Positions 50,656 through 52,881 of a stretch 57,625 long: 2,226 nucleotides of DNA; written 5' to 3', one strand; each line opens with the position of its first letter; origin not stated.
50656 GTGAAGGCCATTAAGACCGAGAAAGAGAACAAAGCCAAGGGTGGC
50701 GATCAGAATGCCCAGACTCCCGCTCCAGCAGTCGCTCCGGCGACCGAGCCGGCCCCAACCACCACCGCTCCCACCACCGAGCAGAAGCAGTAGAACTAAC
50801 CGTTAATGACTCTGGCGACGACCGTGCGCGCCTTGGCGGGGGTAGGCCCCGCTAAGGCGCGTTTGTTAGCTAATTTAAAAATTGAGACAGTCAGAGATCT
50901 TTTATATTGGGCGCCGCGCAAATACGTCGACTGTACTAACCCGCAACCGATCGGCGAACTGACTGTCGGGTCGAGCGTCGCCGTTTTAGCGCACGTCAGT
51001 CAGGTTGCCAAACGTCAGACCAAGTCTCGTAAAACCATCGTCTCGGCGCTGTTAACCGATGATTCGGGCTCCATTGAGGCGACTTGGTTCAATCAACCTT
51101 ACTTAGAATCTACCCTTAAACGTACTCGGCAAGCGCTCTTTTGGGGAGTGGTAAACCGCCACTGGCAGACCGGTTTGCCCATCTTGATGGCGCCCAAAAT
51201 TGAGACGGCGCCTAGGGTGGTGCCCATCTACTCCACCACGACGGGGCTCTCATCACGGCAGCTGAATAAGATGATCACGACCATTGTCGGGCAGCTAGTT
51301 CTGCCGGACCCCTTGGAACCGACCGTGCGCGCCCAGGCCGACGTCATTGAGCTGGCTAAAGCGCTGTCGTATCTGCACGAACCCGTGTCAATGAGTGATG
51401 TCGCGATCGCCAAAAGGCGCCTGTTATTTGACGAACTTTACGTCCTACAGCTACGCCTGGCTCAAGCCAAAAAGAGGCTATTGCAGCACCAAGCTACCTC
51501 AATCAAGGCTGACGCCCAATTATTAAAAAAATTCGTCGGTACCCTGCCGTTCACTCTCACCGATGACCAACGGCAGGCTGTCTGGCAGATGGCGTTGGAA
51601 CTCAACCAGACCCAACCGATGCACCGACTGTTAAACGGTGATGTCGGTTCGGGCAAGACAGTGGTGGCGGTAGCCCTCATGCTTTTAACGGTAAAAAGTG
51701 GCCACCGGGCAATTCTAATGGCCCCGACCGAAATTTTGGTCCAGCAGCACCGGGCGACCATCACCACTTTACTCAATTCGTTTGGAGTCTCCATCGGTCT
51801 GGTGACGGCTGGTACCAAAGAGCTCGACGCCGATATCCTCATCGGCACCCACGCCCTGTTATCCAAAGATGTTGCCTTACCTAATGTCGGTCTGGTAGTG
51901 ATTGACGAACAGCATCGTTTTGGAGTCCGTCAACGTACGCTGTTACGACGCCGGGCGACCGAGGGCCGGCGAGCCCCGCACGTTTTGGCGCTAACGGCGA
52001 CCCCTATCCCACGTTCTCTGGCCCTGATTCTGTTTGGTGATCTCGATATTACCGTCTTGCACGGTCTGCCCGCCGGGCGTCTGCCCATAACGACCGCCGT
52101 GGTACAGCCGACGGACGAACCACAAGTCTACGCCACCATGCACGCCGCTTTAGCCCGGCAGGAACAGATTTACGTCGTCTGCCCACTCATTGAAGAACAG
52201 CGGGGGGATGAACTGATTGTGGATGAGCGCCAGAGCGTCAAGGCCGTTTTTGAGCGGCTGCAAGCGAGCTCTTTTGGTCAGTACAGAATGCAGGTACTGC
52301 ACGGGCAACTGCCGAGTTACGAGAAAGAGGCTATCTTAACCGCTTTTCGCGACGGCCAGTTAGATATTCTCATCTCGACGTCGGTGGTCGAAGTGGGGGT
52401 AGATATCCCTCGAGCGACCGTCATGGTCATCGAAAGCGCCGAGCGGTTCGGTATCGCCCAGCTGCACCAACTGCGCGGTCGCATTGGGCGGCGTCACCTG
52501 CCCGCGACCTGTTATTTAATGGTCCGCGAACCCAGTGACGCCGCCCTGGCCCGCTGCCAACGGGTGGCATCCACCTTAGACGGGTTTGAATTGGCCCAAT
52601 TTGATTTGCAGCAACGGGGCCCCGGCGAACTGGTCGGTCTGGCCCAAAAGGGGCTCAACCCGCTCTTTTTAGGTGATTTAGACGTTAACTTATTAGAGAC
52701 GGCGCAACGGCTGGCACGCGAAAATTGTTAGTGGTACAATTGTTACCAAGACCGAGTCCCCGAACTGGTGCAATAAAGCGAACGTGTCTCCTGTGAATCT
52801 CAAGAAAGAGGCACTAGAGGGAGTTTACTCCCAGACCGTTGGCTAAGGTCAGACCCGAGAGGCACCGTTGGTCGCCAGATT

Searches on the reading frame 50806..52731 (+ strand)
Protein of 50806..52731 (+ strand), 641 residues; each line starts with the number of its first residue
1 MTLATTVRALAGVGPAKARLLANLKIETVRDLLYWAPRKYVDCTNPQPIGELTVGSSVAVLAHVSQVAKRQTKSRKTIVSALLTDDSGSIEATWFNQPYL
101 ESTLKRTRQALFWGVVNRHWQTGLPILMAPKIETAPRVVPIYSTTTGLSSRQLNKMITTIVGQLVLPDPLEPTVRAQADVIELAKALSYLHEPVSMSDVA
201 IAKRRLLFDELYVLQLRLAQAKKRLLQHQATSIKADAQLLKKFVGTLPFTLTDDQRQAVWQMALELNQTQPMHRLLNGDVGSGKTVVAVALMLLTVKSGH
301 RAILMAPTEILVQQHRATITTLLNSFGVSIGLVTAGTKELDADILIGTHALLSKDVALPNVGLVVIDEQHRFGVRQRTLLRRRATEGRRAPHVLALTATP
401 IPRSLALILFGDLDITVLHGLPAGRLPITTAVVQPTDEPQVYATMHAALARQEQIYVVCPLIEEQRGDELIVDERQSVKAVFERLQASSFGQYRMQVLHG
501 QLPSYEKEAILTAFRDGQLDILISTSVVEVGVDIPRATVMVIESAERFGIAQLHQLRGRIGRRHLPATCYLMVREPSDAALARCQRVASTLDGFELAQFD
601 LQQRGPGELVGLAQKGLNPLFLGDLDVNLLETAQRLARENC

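Call 57: search_protein_families(library=pfam, proteins=[window:50806-52731:+], max_evalue=0.001)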
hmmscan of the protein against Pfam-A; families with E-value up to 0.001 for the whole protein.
window:50806-52731:+ (641 aa): 9 families
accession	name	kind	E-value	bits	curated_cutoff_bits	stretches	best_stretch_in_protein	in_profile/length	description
PF17191.10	RecG_wedge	-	1.8e-26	93.1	23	1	11-160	6-158/162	RecG wedge domain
PF00270.35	DEAD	-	2.8e-19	69.9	26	1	272-405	15-164/167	DEAD/DEAH box helicase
PF00271.37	Helicase_C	-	1.4e-18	67.6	23.5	1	461-563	9-109/110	Helicase conserved C-terminal domain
PF04851.21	ResIII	-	2e-13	51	22.5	1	250-400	3-162/164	Type III restriction enzyme, res subunit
PF00176.29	SNF2-rel_dom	-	2e-05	24.3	24.9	1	264-406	10-169/290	SNF2-related domain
PF22590.2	Cas3-like_C_2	-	6.7e-05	23.6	27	1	478-563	15-104/106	CRISPR-associated nuclease/helicase Cas3, C-terminal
PF01336.31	tRNA_anti-codon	-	9.7e-05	22.7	27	1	68-133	8-73/75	OB-fold nucleic acid binding domain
PF13604.12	AAA_30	-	0.00046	20.4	27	0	251-386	2-114/191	AAA domain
PF19833.4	RecG_dom3_C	-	0.00059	20.3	26.8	0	590-617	1-28/87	ATP-dependent DNA helicase RecG, domain 3, C-terminal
